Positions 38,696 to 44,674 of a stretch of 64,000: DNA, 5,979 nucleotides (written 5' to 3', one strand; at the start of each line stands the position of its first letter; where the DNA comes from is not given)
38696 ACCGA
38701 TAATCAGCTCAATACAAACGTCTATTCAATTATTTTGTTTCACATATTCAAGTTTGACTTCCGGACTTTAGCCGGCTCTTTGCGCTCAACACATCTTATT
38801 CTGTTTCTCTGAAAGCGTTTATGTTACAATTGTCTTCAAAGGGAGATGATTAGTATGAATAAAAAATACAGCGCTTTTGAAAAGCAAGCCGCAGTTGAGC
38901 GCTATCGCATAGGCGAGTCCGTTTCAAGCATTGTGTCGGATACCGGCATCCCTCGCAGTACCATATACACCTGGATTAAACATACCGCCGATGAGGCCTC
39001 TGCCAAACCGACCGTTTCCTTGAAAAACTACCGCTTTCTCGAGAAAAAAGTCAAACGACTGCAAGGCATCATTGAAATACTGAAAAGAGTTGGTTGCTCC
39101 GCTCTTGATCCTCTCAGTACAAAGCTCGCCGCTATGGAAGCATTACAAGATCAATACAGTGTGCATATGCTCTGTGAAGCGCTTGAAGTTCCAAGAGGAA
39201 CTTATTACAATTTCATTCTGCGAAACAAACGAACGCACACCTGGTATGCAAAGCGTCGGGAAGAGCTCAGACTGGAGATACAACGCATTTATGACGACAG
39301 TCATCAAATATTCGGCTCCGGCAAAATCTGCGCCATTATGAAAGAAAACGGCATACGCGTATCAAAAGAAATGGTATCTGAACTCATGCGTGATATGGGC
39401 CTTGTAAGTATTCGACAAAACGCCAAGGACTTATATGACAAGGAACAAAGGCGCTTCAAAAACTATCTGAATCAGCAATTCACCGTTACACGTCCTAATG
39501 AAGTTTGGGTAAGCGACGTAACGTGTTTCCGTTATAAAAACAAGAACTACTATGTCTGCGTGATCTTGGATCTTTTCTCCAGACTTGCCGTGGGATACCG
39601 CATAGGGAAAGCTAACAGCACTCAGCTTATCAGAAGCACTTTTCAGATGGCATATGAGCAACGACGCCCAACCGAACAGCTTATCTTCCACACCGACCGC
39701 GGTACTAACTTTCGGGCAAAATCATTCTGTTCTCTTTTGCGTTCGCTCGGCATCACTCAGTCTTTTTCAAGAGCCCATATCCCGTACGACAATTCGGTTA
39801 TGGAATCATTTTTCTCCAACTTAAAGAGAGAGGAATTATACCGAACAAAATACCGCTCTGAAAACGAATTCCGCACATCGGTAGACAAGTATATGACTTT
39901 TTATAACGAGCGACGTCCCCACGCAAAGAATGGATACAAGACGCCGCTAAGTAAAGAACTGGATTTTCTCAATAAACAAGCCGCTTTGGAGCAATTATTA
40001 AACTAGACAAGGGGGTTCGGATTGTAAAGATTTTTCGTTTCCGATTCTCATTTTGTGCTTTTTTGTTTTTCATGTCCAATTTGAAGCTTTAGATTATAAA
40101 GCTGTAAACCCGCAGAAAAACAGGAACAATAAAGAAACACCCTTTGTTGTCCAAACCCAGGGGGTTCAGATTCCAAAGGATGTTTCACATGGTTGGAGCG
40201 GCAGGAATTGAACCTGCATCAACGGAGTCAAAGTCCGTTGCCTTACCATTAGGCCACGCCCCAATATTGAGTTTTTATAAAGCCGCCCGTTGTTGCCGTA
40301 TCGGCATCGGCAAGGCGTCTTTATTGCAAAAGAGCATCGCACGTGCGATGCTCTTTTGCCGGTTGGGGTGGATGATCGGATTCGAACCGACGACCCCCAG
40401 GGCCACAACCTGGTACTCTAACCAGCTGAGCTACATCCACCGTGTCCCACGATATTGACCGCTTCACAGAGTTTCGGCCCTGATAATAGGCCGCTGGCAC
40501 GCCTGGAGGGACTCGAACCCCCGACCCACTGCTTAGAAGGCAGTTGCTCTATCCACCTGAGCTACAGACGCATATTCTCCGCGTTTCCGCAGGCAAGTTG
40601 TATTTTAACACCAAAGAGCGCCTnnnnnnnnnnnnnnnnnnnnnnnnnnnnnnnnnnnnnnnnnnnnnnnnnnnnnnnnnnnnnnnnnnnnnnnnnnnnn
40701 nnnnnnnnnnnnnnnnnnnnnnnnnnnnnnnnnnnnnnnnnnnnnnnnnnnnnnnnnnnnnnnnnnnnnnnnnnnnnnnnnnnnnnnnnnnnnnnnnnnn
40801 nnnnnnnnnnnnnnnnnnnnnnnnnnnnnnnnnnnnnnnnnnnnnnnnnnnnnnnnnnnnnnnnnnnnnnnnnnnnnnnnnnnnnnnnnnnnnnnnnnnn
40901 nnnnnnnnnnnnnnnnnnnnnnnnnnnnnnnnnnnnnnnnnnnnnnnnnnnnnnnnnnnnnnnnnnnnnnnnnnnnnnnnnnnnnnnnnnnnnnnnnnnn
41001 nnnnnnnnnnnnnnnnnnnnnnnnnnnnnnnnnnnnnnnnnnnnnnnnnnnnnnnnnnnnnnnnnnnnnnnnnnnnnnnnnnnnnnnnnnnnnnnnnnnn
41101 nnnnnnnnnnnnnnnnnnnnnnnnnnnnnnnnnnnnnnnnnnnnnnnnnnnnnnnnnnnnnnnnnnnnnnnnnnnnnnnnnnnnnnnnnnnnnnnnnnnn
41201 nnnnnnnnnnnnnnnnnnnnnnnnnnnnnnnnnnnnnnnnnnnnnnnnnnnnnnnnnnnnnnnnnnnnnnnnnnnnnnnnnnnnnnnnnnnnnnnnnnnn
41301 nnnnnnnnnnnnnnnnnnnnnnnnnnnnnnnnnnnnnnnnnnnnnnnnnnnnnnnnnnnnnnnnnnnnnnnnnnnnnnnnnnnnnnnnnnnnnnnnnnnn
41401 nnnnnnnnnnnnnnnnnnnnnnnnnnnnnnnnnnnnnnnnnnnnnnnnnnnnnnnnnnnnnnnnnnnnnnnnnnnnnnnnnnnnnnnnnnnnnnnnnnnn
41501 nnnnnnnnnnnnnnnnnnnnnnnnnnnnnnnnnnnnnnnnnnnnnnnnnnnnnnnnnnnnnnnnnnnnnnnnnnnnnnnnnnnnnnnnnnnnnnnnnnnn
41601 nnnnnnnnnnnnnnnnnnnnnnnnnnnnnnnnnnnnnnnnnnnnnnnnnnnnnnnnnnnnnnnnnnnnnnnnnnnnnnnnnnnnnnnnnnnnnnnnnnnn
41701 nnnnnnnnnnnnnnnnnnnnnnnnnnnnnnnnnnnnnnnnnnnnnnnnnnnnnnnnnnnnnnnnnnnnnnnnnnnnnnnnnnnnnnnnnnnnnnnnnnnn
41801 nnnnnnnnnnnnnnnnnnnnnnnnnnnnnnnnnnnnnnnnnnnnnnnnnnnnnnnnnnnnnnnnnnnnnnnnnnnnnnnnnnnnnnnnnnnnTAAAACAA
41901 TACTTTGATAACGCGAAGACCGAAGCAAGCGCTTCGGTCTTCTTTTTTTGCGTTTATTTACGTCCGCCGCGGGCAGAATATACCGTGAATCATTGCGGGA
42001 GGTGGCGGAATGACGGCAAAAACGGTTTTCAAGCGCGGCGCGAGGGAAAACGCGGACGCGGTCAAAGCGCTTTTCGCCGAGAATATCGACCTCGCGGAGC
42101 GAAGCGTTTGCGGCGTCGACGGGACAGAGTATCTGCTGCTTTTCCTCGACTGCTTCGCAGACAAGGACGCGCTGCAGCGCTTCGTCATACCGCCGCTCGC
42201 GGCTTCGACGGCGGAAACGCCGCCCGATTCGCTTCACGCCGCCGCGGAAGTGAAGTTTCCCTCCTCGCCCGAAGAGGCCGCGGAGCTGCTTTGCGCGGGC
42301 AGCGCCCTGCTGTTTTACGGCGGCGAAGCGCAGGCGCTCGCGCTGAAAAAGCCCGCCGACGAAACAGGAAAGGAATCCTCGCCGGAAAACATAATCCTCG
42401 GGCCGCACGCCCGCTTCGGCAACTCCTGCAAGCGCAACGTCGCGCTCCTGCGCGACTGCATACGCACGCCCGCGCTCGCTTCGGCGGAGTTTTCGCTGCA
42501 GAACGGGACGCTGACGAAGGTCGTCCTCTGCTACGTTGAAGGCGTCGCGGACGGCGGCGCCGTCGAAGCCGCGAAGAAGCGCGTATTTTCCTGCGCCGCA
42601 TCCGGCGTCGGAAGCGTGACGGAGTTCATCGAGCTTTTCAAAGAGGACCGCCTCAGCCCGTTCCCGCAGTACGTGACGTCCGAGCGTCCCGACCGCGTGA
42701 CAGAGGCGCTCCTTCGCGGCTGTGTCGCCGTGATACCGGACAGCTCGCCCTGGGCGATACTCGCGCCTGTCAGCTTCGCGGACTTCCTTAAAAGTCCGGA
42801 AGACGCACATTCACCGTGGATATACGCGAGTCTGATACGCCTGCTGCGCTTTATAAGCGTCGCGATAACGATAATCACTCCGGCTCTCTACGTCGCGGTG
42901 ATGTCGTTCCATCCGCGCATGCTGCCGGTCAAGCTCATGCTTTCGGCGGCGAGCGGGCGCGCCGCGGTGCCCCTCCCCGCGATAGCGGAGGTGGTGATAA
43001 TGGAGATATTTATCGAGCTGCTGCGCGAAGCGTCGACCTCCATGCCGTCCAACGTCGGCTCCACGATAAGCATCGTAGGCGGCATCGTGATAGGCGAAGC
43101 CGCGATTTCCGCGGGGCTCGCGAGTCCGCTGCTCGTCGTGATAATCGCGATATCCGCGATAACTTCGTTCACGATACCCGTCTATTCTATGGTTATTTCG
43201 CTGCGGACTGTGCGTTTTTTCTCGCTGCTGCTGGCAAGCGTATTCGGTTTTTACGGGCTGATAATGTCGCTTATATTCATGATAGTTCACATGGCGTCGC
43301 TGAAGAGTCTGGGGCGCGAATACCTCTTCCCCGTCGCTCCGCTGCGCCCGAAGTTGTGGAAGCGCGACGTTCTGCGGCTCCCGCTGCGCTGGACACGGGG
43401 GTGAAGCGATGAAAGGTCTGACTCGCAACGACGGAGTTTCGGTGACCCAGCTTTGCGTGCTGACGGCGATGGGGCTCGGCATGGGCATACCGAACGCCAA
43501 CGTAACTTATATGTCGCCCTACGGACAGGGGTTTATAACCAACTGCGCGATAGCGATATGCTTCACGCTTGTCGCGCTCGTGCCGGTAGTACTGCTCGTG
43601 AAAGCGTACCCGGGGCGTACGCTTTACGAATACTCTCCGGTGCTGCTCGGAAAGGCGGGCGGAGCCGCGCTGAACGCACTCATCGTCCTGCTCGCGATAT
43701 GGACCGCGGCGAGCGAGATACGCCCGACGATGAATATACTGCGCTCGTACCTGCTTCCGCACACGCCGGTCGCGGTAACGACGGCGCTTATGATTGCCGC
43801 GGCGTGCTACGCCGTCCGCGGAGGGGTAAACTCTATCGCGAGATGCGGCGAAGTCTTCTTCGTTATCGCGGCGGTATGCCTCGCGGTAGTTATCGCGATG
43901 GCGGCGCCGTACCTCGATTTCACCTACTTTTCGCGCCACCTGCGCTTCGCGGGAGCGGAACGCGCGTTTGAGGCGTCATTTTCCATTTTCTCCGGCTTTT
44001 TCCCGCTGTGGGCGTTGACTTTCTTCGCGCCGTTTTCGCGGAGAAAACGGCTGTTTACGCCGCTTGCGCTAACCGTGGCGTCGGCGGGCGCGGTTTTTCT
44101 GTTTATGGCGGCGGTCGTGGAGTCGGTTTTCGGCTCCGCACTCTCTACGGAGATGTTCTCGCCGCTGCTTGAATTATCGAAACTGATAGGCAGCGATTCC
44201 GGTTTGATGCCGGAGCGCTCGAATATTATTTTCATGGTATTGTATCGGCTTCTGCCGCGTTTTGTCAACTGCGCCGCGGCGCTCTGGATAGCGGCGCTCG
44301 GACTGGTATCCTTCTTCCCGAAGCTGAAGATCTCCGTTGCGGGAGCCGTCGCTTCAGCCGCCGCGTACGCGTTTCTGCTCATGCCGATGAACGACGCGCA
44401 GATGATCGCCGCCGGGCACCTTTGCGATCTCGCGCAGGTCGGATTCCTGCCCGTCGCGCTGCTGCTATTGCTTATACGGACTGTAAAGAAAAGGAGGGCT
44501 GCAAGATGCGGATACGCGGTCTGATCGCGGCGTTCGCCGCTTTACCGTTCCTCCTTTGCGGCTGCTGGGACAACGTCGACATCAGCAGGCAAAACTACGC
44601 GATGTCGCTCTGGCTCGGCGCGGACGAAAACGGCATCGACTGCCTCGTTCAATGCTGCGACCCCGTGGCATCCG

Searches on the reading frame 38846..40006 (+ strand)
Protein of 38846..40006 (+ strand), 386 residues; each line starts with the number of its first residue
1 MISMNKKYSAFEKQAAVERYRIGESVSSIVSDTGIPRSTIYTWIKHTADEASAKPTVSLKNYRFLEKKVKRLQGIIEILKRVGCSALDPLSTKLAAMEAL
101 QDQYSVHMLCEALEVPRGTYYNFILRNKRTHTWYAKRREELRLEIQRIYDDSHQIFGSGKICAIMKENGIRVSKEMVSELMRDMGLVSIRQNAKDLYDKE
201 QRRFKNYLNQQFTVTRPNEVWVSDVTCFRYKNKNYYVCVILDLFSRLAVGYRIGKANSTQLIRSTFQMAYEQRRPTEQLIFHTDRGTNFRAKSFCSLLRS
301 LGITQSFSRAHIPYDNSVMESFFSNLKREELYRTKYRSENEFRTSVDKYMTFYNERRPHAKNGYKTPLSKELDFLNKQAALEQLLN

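Call 43: search_protein_families(library=pfam, proteins=[window:38846-40006:+], max_evalue=0.001)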
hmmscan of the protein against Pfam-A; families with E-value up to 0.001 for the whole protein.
window:38846-40006:+ (386 aa): 9 families
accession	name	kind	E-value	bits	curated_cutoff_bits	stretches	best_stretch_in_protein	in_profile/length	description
PF00665.32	rve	-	9.1e-25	87.3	32.6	1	215-311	2-100/102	Integrase core domain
PF13683.12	rve_3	-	1.1e-13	51.2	26.5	1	302-367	2-67/67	Integrase core domain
PF13276.12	HTH_21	-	3.6e-11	43.5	28.1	1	137-192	2-58/60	HTH-like domain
PF01527.26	HTH_Tnp_1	-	1.8e-09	38.1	24.1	1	6-73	5-71/75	Transposase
PF13384.12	HTH_23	-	1.1e-08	35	24.6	1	12-46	6-40/50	Homeodomain-like domain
PF13333.12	rve_2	-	3.5e-06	27.5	22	1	320-368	1-49/56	Integrase core domain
PF13518.12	HTH_28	-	1.9e-05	25.1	25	0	12-45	1-34/52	Helix-turn-helix domain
PF07022.19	Phage_CI_repr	-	0.00031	21.5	22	0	108-145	17-54/65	Bacteriophage CI repressor helix-turn-helix domain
PF04218.19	CENP-B_N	-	0.00094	19.2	21.2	0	12-48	11-47/53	CENP-B N-terminal DNA-binding domain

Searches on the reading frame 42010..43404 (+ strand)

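Call 73: search_protein_families(library=pfam, proteins=[window:42010-43404:+], max_evalue=0.00001)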
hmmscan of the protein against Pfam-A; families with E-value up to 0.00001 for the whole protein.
window:42010-43404:+ (464 aa): 1 family
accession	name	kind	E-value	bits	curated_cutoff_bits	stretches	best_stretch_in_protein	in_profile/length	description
PF03323.18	GerA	-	6.4e-126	421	27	1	18-462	3-460/466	Bacillus/Clostridium GerA spore germination protein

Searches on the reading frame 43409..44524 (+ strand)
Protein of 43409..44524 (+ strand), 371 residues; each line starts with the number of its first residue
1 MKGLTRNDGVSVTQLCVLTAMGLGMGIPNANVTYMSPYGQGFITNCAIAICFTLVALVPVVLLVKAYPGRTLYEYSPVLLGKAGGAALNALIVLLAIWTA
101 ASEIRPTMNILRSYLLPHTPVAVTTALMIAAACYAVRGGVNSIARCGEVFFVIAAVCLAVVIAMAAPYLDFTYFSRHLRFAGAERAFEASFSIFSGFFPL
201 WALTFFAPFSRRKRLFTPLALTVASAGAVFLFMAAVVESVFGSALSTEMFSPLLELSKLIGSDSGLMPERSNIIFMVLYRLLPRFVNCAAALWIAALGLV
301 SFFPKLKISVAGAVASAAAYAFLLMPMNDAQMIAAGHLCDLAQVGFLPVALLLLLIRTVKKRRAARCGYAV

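Call 73: search_protein_families(library=pfam, proteins=[window:43409-44524:+], max_evalue=0.00001)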
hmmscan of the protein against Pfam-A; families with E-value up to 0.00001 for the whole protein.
window:43409-44524:+ (371 aa): 1 family
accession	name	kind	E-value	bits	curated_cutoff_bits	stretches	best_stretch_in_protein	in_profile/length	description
PF03845.19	Spore_permease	-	1.5e-20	73.7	23.4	1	40-328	34-317/321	Spore germination protein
